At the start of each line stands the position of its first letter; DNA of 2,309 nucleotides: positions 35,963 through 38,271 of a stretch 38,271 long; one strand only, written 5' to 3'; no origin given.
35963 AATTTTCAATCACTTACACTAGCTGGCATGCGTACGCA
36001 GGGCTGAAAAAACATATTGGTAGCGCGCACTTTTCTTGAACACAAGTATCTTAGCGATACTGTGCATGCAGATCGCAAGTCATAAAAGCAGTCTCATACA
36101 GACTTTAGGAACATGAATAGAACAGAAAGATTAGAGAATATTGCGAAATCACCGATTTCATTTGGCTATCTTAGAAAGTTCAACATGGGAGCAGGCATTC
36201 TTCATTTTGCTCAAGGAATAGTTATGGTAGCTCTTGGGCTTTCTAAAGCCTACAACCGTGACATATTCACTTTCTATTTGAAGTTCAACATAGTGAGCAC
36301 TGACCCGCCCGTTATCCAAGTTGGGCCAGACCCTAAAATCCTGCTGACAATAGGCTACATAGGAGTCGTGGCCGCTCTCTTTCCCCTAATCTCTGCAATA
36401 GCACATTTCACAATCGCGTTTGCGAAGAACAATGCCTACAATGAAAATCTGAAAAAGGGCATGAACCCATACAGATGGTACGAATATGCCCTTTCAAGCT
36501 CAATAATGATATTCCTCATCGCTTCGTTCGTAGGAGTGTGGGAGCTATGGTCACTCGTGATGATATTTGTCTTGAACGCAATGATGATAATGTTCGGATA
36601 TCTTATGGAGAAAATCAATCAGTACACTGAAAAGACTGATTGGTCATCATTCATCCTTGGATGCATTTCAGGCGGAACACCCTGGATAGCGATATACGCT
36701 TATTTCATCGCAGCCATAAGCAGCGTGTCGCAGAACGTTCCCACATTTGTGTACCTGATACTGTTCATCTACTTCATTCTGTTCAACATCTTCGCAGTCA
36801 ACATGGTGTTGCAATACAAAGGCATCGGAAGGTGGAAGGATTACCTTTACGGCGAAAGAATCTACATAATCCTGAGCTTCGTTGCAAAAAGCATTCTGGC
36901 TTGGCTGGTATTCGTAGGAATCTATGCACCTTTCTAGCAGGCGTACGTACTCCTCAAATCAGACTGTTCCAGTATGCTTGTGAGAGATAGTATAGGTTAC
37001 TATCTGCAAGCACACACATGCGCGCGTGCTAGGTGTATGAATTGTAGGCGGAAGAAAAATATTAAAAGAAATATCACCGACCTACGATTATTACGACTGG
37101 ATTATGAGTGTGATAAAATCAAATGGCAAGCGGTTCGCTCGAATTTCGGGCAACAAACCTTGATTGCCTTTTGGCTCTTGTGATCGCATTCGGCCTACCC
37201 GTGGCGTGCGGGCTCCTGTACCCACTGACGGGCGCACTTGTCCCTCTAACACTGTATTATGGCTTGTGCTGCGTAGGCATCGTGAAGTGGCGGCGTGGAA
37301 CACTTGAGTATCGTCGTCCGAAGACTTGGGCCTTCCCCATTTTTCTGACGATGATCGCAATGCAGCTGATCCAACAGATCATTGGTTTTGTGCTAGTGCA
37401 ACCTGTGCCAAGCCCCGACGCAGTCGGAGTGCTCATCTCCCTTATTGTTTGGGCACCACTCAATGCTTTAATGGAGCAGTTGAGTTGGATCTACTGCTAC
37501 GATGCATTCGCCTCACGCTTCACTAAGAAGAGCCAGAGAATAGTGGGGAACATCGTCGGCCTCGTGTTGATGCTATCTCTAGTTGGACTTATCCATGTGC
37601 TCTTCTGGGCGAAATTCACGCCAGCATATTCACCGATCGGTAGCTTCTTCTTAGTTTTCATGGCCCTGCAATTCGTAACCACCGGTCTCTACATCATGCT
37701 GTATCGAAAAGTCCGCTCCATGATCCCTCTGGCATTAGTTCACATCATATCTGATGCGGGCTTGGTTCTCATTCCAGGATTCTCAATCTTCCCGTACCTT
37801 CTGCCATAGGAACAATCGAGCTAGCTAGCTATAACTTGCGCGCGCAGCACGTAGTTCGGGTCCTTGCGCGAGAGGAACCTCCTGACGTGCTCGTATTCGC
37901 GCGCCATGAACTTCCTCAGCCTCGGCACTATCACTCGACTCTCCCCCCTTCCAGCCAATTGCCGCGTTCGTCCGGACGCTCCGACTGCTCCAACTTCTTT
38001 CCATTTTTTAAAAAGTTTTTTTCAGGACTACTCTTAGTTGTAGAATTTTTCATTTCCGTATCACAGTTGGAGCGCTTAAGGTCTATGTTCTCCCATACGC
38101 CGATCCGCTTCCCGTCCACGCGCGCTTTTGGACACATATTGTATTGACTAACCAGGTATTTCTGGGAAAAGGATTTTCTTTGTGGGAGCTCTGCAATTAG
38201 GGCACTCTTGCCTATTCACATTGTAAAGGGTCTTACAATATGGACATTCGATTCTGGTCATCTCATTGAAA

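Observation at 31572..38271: tRNA-Trp-linked integrase island carrying two unrelated rhodopsins plus a SOUL haem-binding protein and a CPBP-like membrane protein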

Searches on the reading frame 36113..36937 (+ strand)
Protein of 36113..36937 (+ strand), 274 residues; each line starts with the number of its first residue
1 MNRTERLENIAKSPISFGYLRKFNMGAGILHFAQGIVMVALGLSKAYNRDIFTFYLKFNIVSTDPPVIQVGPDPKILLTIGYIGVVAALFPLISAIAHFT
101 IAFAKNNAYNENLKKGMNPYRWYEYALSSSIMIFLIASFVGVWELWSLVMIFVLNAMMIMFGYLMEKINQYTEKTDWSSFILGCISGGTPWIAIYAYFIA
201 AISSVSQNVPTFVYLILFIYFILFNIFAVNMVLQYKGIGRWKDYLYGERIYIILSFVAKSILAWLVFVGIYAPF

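Call 6: search_protein_families(library=pfam, proteins=[window:36113-36937:+], max_evalue=0.1)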
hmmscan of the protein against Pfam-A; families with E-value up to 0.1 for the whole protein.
window:36113-36937:+ (274 aa): 1 family
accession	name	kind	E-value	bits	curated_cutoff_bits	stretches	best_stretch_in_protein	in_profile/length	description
PF18761.7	Heliorhodopsin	-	7.7e-92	307.5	26.7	1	20-270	1-241/242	Heliorhodopsin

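Call 11: find_encoding_contigs(protein=window:36113-36937:+, flank=10000, max_places=10)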
Protein window:36113-36937:+ (274 aa): 8 contigs read that carry it; 6 places shown.
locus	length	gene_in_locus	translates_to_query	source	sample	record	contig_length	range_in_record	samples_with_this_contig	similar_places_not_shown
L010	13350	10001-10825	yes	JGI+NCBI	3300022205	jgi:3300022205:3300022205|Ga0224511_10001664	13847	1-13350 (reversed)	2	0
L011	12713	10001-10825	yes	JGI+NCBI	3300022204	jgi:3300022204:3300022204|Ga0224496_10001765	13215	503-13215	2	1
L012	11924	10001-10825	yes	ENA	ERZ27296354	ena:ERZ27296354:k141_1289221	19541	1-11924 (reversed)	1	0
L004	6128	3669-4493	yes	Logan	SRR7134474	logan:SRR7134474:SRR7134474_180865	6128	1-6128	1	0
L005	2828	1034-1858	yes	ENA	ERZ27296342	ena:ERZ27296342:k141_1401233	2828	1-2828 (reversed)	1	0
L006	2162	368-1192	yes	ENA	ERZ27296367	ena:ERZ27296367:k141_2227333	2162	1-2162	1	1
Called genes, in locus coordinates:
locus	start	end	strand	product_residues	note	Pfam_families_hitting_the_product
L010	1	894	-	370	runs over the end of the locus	PF00579:tRNA-synt_1b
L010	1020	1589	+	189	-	PF01613:Flavin_Reduct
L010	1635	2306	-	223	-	PF00753:Lactamase_B, PF13483:Lactamase_B_3, PF12706:Lactamase_B_2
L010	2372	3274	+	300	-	PF00557:Peptidase_M24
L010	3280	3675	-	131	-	-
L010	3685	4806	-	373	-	PF07431:DUF1512, PF23542:DUF1512_C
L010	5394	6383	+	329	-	PF00589:Phage_integrase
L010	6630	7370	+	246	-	-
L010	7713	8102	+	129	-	-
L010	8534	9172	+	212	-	PF01036:Bac_rhodopsin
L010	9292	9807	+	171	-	PF04832:SOUL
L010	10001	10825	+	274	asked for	PF18761:Heliorhodopsin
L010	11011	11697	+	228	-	-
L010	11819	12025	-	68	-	-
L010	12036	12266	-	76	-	-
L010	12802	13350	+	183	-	?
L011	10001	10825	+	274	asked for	PF18761:Heliorhodopsin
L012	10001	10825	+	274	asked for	PF18761:Heliorhodopsin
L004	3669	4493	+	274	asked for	PF18761:Heliorhodopsin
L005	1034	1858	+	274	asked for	PF18761:Heliorhodopsin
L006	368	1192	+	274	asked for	PF18761:Heliorhodopsin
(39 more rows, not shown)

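Call 40: search_solved_structures(query=window:36113-36937:+, max_evalue=0.001, show_alignments=1)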
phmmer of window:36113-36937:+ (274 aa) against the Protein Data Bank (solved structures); distinct sequences matched with E-value up to 0.001: 6.
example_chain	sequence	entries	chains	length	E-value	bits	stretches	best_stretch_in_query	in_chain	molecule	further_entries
6is6_A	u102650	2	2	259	4.1e-55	190.3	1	13-273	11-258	heliorhodopsin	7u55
7clj_A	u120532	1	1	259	9.8e-55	189.1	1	13-273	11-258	heliorhodopsin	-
9ljj_A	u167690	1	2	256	5.7e-47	163.6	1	19-273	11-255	Heliorhodopsin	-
6su3_X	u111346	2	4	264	6.3e-47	163.5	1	19-273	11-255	48C12 heliorhodopsin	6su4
6uh3_A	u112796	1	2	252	3.3e-46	161.1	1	20-270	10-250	Heliorhodopsin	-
9vfc_A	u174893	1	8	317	1e-44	156.2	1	22-273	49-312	heliorhodopsin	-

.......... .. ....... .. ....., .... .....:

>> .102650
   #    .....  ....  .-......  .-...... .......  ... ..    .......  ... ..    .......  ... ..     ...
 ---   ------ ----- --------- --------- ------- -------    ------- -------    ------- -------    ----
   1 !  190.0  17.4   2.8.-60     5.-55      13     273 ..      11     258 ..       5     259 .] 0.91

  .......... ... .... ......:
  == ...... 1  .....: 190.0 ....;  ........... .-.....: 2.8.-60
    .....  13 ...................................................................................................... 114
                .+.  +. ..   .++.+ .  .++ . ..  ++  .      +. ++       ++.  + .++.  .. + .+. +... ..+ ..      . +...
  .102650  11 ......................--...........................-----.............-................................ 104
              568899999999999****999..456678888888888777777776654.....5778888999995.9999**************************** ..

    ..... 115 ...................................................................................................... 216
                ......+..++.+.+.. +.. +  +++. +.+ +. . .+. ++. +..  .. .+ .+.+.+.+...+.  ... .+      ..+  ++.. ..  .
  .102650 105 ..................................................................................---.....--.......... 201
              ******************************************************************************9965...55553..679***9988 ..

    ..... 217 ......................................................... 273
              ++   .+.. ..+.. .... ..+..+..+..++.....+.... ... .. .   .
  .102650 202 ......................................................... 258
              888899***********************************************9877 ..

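Call 70: search_protein_families(library=ncbifam, proteins=[window:36113-36937:+, L010:12036-12311:-], max_evalue=0.01)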
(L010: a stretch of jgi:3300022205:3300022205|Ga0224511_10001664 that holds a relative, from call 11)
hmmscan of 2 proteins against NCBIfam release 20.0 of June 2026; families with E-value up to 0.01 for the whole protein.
window:36113-36937:+ (274 aa): 1 family
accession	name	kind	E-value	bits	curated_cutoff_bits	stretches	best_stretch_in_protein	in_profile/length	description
NF038020.1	HeR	equivalog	7.1e-103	343.4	100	1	20-270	1-243/244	heliorhodopsin HeR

L010:12036-12311:- (91 aa): 2 families
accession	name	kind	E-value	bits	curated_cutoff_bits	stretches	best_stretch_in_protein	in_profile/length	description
NF049953.1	ribbon_DG_selen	exception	0.0032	17.4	130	1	35-77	124-167/172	zinc ribbon-containing (seleno)protein DG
TIGR02098.1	MJ0042_CXXC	domain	0.0067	16.1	20.9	0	57-71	2-16/38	MJ0042-type zinc finger domain-containing protein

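Call 71: search_protein_families(library=phrogs, proteins=[L010:12036-12311:-], max_evalue=0.01)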
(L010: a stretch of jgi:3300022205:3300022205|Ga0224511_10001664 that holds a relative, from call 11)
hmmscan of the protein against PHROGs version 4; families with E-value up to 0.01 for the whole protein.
L010:12036-12311:- (91 aa): 3 families
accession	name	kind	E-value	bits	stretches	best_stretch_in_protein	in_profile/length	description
phrog_8436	-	unknown function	0.00022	22.3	1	11-79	26-85/110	-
phrog_25501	-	unknown function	0.0065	17.5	1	11-59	5-55/211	-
phrog_21572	-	unknown function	0.01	17.2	0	12-56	7-49/125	-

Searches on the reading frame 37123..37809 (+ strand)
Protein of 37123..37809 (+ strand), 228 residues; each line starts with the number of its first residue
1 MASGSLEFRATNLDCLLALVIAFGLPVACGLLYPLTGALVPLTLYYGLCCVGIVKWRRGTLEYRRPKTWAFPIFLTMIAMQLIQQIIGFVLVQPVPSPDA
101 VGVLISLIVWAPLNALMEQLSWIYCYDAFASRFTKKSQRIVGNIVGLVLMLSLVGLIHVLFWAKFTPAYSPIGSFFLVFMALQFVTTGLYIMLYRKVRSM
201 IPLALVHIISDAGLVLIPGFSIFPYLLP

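Call 6: search_protein_families(library=pfam, proteins=[window:37123-37809:+], max_evalue=0.1)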
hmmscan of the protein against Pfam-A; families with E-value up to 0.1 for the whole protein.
window:37123-37809:+ (228 aa): 1 family
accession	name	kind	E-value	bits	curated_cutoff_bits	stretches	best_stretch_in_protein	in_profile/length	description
PF02517.21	Rce1-like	-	0.0051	17.5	22.4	1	103-212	4-92/93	Type II CAAX prenyl endopeptidase Rce1-like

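Call 10: find_encoding_contigs(protein=window:37123-37809:+, flank=10000, max_places=10)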
Protein window:37123-37809:+ (228 aa): 11 contigs read that carry it; 9 places shown.
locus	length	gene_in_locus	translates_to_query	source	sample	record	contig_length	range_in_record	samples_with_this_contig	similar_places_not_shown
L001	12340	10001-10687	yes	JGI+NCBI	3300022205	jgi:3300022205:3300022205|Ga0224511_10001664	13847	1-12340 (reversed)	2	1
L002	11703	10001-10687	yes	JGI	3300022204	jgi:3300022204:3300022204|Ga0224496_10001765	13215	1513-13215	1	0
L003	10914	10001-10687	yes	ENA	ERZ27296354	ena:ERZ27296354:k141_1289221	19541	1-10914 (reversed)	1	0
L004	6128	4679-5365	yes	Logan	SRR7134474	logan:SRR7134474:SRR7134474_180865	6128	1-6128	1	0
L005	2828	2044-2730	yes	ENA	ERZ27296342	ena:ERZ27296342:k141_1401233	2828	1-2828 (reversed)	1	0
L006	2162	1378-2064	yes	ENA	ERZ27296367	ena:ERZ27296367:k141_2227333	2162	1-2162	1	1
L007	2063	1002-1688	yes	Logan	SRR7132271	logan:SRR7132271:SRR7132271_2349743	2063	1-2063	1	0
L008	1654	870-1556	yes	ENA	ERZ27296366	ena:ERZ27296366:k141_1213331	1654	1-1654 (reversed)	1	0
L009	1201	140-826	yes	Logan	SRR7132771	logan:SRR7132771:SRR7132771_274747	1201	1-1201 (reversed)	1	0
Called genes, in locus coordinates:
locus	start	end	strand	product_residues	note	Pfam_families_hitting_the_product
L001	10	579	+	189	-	PF01613:Flavin_Reduct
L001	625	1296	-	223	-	PF00753:Lactamase_B, PF13483:Lactamase_B_3, PF12706:Lactamase_B_2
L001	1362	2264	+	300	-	PF00557:Peptidase_M24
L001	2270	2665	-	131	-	-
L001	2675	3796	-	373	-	PF07431:DUF1512, PF23542:DUF1512_C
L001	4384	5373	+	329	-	PF00589:Phage_integrase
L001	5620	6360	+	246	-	-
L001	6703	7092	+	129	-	-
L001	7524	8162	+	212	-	PF01036:Bac_rhodopsin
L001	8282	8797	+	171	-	PF04832:SOUL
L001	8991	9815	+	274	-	PF18761:Heliorhodopsin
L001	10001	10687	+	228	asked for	-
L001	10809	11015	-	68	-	-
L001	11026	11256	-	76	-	-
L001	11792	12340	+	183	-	?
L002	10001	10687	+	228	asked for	-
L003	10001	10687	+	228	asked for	-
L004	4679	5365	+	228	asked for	-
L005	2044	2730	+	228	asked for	-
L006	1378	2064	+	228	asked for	-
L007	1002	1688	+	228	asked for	-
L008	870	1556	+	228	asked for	-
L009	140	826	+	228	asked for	-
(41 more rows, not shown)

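Call 70: search_protein_families(library=ncbifam, proteins=[window:37123-37809:+], max_evalue=0.01)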
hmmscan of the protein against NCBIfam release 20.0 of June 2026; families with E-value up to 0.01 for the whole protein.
window:37123-37809:+ (228 aa): 0 families

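Call 71: search_protein_families(library=phrogs, proteins=[window:37123-37809:+], max_evalue=0.01)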
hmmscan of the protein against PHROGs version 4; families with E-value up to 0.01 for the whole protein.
window:37123-37809:+ (228 aa): 0 families

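Call 72: search_protein_families(library=padloc, proteins=[window:37123-37809:+], max_evalue=0.01)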
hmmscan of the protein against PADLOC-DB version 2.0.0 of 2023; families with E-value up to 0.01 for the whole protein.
window:37123-37809:+ (228 aa): 0 families

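Call 79: predict_structure(protein=window:37123-37809:+)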
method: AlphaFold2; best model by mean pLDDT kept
length: 228 residues; sequences in the alignment: 1
mean_pLDDT: 53.0   pTM: 0.40
mean pLDDT of the five models: 53.0, 48.2, 46.9, 44.2, 42.9
residues with pLDDT >= 90: 0; 70-90: 10; 50-70: 119; < 50: 99
segments of 3 or more residues with pLDDT < 50: 1-20, 22-52, 54-57, 60-70, 200-209, 211-228
pLDDT, mean of each block of 10 residues (from residue 1): 36 46 45 45 48 48 47 51 54 58 61 59 53 66 66 66 61 61 64 55 48 42 34
secondary structure, 60 per line:
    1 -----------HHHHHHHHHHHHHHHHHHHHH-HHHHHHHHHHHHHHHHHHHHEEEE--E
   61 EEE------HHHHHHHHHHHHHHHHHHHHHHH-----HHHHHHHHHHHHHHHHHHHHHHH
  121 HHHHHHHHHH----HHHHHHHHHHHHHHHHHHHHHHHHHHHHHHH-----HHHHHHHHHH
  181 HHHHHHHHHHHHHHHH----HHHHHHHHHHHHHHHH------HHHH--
elements in order: H12-32 H34-53 E54-57 E60-63 H70-92 H98-130 H135-165 H171-196 H201-216 H223-226

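Call 88: search_protein_representatives(protein=window:37123-37809:+)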
Query: 228 residues. Proteins with E-value up to 0.001 (for the whole library): 68; up to 1e-10: 37; up to 1e-30: 12. The best 68 are listed.
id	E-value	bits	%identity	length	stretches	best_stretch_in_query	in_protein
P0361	1.6e-62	227.8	48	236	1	6-226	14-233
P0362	1.1e-53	198.9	47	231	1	5-227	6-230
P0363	5.5e-46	173.7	49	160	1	44-202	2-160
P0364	1.7e-41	159.0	43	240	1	25-226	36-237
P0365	7.8e-41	156.9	39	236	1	5-226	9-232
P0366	4.4e-40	154.4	45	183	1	49-226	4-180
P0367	3.4e-39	151.5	40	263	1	5-227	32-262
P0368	2.0e-36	142.4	41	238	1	11-225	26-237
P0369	4.3e-36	141.4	38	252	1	7-226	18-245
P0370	1.1e-34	136.7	43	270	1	9-226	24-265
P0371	4.9e-33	131.3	86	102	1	4-72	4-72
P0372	6.3e-33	131.0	37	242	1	8-223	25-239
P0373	8.1e-29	117.5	45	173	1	101-226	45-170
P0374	5.7e-24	101.7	45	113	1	117-226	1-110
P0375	6.2e-24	101.6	49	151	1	6-112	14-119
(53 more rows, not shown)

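Call 90: search_protein_families(library=pfam, alignment_id=A6, max_evalue=0.1)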
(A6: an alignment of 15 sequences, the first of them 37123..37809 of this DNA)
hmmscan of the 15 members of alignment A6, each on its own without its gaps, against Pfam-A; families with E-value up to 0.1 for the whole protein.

A. member 1, window:37123-37809:+ (228 aa): 1 family
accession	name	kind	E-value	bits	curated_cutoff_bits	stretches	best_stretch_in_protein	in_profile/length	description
PF02517.21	Rce1-like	-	0.0051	17.5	22.4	1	103-212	4-92/93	Type II CAAX prenyl endopeptidase Rce1-like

B. families by the number of members that match (of 15 scanned): 5 families
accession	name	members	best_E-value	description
PF02517.21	Rce1-like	7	5.4e-06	Type II CAAX prenyl endopeptidase Rce1-like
PF11255.13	DUF3054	1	0.0026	Protein of unknown function (DUF3054)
PF07444.16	Ycf66_N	1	0.014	Ycf66 protein N-terminus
PF03689.21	Nepo_coat_N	1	0.046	Nepovirus coat protein, N-terminal domain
PF19866.4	DUF6339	1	0.061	Family of unknown function (DUF6339)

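Call 91: search_solved_structures(query=A6, max_evalue=10, show_alignments=1)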
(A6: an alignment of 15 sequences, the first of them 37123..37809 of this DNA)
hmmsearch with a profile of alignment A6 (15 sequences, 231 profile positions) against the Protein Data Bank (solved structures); distinct sequences matched with E-value up to 10: 1.
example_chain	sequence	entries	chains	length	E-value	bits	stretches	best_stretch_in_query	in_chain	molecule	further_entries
7nb8_K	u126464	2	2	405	0.19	14.5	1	48-92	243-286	Kinesin-5 | Kinesin motor domain-containing protein,Kinesin motor domain-containing protein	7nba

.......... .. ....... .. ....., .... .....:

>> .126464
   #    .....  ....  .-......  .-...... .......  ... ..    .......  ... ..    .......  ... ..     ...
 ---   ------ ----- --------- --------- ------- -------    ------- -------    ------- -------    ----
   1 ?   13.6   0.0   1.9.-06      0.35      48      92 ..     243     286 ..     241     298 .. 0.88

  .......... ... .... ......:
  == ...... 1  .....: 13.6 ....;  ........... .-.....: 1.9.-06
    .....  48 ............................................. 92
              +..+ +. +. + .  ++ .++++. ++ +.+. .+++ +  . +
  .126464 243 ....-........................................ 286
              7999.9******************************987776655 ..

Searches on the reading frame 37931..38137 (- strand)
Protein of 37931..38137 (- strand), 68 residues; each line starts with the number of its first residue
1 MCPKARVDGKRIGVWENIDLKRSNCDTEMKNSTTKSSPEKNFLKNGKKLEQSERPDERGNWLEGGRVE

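Call 20: find_encoding_contigs(protein=window:37931-38137:-, flank=10000, max_places=10)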
Protein window:37931-38137:- (68 aa): 6 contigs read that carry it; 5 places shown.
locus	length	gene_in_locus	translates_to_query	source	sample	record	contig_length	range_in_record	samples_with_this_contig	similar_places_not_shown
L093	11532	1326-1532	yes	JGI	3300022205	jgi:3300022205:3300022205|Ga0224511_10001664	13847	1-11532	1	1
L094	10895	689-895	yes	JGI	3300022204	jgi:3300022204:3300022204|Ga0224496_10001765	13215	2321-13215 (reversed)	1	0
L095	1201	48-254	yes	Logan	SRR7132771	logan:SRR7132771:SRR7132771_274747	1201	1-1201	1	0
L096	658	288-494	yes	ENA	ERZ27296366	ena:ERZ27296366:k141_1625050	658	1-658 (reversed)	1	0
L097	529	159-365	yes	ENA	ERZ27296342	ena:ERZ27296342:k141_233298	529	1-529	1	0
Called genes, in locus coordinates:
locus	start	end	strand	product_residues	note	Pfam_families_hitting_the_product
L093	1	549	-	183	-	?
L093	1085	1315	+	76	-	-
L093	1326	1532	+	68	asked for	-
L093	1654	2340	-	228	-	-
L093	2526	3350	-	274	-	PF18761:Heliorhodopsin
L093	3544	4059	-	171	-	PF04832:SOUL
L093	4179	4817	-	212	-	PF01036:Bac_rhodopsin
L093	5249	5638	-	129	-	-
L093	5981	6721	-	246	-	-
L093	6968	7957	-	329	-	PF00589:Phage_integrase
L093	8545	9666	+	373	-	PF07431:DUF1512, PF23542:DUF1512_C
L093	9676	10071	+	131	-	-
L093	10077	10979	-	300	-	PF00557:Peptidase_M24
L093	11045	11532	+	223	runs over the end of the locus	PF00753:Lactamase_B, PF13483:Lactamase_B_3, PF12706:Lactamase_B_2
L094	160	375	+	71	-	-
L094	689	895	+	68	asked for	-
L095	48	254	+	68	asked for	-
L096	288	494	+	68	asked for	-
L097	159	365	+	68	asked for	-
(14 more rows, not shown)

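Call 70: search_protein_families(library=ncbifam, proteins=[window:37931-38137:-], max_evalue=0.01)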
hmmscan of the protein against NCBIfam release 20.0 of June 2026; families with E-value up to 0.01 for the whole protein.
window:37931-38137:- (68 aa): 0 families

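Call 71: search_protein_families(library=phrogs, proteins=[window:37931-38137:-], max_evalue=0.01)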
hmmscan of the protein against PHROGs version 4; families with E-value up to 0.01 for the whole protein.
window:37931-38137:- (68 aa): 0 families
